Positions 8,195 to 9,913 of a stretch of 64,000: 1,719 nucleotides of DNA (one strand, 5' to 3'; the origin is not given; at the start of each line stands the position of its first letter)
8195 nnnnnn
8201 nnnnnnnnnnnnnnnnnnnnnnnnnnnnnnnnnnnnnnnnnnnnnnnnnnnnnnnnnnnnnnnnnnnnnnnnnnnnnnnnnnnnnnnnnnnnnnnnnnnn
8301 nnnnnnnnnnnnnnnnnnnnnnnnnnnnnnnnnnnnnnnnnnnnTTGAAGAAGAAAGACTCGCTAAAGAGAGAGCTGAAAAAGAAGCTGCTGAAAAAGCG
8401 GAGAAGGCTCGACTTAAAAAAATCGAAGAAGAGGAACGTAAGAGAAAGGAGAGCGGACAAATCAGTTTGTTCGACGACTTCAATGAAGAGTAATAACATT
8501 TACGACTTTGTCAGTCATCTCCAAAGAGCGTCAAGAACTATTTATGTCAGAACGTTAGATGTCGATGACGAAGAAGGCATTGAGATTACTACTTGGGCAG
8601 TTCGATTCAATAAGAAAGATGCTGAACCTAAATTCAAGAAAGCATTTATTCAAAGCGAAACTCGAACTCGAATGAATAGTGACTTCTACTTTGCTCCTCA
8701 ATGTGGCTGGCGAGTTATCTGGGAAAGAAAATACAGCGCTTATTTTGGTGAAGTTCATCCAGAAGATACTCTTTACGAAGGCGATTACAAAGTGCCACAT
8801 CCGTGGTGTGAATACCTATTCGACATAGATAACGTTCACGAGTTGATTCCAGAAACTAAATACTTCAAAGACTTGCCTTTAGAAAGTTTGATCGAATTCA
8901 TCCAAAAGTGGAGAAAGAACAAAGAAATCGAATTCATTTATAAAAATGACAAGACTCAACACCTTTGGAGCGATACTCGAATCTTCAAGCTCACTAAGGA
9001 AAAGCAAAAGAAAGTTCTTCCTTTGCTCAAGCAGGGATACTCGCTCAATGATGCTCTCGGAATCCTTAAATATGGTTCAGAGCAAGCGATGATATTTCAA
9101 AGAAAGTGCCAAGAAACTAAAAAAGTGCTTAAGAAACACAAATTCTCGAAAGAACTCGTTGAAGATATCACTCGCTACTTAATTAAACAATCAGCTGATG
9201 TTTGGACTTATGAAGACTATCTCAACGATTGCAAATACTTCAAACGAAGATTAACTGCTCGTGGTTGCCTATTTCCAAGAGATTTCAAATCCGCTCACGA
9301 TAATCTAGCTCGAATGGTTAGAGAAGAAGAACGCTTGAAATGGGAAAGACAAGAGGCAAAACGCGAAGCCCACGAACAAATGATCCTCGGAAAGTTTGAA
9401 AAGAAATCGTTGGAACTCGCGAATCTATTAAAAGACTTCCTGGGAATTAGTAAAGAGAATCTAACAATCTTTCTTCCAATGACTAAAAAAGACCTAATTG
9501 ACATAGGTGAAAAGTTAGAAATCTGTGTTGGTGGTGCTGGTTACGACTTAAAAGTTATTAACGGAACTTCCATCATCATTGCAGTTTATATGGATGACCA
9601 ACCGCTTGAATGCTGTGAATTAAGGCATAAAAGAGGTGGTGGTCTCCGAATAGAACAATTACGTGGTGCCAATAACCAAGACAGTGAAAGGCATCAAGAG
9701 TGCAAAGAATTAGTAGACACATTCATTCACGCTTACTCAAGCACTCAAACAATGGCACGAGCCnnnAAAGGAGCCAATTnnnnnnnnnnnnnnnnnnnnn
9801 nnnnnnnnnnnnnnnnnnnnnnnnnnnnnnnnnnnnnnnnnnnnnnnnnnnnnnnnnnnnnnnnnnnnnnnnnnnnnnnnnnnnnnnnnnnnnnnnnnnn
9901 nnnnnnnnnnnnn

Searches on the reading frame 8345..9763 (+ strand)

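Call 55: search_protein_families(library=pfam, proteins=[window:8345-9763:+], max_evalue=0.001)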
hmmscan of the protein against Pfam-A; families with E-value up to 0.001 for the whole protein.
window:8345-9763:+ (473 aa): 1 family
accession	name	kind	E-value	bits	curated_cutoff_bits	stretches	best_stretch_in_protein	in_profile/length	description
PF14284.11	PcfJ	-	4.3e-19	69.2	25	1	288-452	1-145/147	PcfJ-like protein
